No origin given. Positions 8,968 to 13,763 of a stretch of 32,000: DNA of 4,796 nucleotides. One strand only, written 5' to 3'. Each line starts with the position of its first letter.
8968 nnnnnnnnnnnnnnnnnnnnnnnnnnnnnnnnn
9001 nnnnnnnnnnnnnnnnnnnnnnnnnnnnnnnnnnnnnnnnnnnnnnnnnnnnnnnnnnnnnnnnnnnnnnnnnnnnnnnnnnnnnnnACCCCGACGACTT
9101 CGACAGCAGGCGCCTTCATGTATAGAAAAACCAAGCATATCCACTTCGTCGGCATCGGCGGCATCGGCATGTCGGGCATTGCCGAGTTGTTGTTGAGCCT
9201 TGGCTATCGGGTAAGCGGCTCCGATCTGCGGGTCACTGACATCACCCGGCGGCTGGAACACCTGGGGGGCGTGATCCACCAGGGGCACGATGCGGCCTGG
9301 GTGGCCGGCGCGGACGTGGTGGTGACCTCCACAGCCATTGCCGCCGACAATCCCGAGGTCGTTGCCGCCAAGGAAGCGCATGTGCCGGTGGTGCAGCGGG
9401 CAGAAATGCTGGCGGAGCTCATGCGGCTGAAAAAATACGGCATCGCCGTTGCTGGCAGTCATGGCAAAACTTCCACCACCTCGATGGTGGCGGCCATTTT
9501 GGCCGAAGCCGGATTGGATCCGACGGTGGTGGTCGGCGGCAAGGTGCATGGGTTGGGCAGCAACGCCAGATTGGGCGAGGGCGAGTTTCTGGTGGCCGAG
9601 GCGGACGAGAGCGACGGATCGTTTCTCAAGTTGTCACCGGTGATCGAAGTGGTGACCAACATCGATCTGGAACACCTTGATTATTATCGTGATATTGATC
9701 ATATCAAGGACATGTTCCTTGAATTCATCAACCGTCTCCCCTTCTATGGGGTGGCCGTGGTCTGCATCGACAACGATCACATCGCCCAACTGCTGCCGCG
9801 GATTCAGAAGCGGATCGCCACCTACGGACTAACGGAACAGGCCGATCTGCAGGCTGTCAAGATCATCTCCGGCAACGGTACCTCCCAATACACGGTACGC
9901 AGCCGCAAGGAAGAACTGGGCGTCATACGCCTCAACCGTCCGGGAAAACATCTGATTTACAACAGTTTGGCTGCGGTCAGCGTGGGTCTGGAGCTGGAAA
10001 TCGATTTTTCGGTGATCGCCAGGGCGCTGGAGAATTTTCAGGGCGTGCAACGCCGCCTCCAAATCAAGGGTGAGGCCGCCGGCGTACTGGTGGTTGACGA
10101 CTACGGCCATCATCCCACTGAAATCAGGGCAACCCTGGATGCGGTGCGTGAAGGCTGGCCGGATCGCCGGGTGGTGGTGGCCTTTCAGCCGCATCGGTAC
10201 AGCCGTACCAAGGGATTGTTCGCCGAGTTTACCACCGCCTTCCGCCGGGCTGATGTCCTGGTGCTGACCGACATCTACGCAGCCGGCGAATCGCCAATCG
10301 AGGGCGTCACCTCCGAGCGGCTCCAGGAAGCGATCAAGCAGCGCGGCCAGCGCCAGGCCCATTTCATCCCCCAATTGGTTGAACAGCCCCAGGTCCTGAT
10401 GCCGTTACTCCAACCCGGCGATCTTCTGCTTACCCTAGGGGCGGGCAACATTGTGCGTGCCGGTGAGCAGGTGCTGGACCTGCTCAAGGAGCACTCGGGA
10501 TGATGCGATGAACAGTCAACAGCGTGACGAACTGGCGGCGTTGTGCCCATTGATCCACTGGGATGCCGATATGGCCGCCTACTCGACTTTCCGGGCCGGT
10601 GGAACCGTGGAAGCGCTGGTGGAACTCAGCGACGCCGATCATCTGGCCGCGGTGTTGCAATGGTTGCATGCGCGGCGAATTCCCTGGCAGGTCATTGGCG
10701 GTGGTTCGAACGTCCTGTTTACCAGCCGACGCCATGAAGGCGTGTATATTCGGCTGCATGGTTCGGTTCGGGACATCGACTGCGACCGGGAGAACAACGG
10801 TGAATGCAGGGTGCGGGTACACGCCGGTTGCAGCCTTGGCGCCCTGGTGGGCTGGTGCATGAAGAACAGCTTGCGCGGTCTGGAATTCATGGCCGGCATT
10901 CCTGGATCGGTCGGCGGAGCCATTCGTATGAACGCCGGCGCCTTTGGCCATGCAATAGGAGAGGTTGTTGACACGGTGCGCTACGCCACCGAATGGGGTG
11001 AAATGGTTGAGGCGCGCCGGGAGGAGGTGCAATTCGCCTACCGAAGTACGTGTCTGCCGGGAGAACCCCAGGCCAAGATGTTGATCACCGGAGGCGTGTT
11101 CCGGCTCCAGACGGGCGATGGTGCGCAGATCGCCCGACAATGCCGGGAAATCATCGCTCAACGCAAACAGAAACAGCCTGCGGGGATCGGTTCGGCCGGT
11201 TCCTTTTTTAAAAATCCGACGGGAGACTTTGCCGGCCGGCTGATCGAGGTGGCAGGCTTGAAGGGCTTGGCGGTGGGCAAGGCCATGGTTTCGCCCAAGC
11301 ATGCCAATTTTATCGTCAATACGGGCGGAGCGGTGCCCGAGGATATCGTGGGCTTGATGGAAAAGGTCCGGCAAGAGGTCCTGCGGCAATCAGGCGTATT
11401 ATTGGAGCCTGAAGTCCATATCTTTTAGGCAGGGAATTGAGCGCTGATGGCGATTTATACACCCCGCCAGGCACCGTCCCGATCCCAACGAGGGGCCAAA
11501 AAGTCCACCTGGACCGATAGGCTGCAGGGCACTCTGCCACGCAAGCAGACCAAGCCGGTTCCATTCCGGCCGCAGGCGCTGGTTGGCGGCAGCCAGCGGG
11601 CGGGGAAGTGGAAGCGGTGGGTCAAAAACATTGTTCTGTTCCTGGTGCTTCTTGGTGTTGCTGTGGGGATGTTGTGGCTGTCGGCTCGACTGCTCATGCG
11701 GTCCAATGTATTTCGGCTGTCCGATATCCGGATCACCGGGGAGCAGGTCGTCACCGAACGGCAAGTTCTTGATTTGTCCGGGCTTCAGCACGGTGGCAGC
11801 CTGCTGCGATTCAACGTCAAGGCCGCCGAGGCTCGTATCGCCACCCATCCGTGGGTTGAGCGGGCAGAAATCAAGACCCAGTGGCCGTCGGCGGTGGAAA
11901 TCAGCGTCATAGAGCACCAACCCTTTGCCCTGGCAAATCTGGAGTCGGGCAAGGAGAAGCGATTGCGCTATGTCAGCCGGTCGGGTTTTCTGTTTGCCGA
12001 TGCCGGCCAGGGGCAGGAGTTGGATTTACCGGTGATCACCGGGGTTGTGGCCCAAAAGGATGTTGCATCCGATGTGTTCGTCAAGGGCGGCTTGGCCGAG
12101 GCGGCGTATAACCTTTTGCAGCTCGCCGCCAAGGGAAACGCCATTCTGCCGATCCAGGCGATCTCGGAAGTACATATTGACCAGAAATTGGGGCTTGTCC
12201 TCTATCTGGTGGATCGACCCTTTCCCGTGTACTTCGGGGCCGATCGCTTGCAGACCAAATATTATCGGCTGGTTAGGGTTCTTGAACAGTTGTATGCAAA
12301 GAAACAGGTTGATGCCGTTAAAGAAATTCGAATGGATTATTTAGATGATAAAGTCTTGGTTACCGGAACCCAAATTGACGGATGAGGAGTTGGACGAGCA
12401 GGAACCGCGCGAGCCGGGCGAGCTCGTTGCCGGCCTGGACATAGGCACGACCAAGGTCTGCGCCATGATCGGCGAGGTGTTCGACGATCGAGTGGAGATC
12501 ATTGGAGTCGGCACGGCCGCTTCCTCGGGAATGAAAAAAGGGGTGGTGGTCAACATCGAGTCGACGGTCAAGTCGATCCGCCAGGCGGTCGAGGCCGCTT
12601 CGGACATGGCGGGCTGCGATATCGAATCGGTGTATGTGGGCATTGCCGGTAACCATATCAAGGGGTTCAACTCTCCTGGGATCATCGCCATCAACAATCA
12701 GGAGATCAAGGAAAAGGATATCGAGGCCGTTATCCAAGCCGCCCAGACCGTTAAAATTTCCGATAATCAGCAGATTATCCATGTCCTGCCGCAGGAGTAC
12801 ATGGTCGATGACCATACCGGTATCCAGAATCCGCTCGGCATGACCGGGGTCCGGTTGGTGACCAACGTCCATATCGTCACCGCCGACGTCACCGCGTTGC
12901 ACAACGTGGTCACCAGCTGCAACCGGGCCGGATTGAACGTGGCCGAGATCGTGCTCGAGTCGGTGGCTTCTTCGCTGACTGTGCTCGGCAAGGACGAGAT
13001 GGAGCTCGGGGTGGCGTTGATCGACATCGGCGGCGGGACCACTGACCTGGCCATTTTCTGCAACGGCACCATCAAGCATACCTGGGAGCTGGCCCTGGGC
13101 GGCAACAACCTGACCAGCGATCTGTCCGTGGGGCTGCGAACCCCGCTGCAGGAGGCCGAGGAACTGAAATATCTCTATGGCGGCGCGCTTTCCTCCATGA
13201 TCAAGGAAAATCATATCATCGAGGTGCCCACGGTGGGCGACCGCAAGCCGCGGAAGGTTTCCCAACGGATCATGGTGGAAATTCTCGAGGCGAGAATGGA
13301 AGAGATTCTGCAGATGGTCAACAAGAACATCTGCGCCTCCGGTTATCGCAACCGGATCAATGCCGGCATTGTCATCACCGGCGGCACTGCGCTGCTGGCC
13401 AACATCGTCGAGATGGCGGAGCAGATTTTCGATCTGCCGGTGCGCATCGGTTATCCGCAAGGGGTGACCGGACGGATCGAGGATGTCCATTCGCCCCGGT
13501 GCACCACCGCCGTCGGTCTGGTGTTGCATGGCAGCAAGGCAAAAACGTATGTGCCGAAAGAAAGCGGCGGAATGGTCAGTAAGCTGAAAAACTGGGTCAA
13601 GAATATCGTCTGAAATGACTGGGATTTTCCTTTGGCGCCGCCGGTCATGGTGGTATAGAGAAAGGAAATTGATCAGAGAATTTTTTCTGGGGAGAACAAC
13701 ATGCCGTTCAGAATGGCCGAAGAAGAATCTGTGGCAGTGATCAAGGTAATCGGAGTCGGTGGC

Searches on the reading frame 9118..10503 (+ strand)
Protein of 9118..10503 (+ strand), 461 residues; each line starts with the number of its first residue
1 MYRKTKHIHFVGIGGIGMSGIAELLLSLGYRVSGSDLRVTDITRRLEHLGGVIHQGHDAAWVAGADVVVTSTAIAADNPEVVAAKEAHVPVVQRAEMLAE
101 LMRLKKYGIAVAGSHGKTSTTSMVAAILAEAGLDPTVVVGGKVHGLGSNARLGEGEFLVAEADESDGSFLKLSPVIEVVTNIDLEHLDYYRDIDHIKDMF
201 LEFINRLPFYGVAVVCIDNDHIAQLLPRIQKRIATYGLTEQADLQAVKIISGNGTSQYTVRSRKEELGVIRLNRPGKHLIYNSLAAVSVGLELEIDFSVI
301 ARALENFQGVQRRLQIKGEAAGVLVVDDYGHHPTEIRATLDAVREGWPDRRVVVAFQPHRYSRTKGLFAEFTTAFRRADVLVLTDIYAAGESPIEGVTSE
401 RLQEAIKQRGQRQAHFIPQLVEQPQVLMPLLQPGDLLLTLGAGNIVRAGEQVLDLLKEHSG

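Call 23: search_protein_families(library=pfam, proteins=[window:9118-10503:+], max_evalue=0.001)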
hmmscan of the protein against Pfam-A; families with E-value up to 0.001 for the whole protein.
window:9118-10503:+ (461 aa): 4 families
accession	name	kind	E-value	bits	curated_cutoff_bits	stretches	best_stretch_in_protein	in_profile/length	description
PF01225.30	Mur_ligase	-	7.1e-30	103.7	21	1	7-105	1-94/95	Mur ligase family, catalytic domain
PF08245.18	Mur_ligase_M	-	1.2e-26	94.3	24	1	111-289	1-199/200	Mur ligase middle domain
PF02875.26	Mur_ligase_C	-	5.4e-24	85.9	28.4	1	312-443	1-127/127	Mur ligase, glutamate ligase domain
PF21799.2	MurD-like_N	-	0.00022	21.8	27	1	7-92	2-87/88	Mur ligase MurD-like, N-terminal domain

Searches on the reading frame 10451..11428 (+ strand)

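Call 23: search_protein_families(library=pfam, proteins=[window:10451-11428:+], max_evalue=0.001)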
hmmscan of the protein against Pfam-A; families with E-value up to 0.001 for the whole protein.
window:10451-11428:+ (325 aa): 2 families
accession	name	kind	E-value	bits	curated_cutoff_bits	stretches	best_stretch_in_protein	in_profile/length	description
PF02873.21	MurB_C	-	2.9e-34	117.6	27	1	226-324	1-98/99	UDP-N-acetylenolpyruvoylglucosamine reductase, C-terminal domain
PF01565.28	FAD_binding_4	-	2.4e-18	66.6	26.4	1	54-188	2-138/139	FAD binding domain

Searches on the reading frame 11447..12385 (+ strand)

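Call 23: search_protein_families(library=pfam, proteins=[window:11447-12385:+], max_evalue=0.001)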
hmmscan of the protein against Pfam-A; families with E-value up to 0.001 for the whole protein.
window:11447-12385:+ (312 aa): 2 families
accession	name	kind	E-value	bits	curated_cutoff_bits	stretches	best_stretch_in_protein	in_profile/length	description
PF08478.15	POTRA_1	-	1.5e-17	64.1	23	1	89-157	1-69/69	POTRA domain, FtsQ-type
PF03799.20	FtsQ_DivIB_C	-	4.9e-08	34.3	21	1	172-287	8-104/114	Cell division protein FtsQ/DivIB, C-terminal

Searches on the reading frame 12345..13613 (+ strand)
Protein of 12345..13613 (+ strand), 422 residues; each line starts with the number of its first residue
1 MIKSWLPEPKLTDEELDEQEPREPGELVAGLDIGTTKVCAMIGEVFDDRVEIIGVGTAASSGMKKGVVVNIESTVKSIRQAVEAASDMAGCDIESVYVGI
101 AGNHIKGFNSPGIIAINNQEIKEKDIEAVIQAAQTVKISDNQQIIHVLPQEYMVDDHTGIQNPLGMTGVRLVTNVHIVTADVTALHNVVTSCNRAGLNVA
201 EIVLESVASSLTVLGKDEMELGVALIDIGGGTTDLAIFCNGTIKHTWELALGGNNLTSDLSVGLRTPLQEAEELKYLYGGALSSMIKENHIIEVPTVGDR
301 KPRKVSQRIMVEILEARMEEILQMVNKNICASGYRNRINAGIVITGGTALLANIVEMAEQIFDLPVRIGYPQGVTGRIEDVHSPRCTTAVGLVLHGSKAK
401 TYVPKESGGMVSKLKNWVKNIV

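Call 23: search_protein_families(library=pfam, proteins=[window:12345-13613:+], max_evalue=0.001)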
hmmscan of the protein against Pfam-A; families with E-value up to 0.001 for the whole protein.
window:12345-13613:+ (422 aa): 5 families
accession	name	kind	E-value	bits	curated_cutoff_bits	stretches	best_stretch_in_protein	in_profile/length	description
PF14450.12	FtsA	-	2.6e-46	157.5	31.8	2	224-391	1-127/127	Cell division protein FtsA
PF02491.25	SHS2_FTSA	-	6.1e-29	100.6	25.4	1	102-179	1-79/79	SHS2 domain inserted in FTSA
PF06723.19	MreB_Mbl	-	1.4e-11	44.3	27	1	181-369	103-304/327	MreB/Mbl protein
PF11104.14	PilM_2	-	2.4e-08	33.7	27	1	175-275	128-234/340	Type IV pilus assembly protein PilM;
PF06277.17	EutA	-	3.2e-05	23.4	27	1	218-261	140-183/475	Ethanolamine utilisation protein EutA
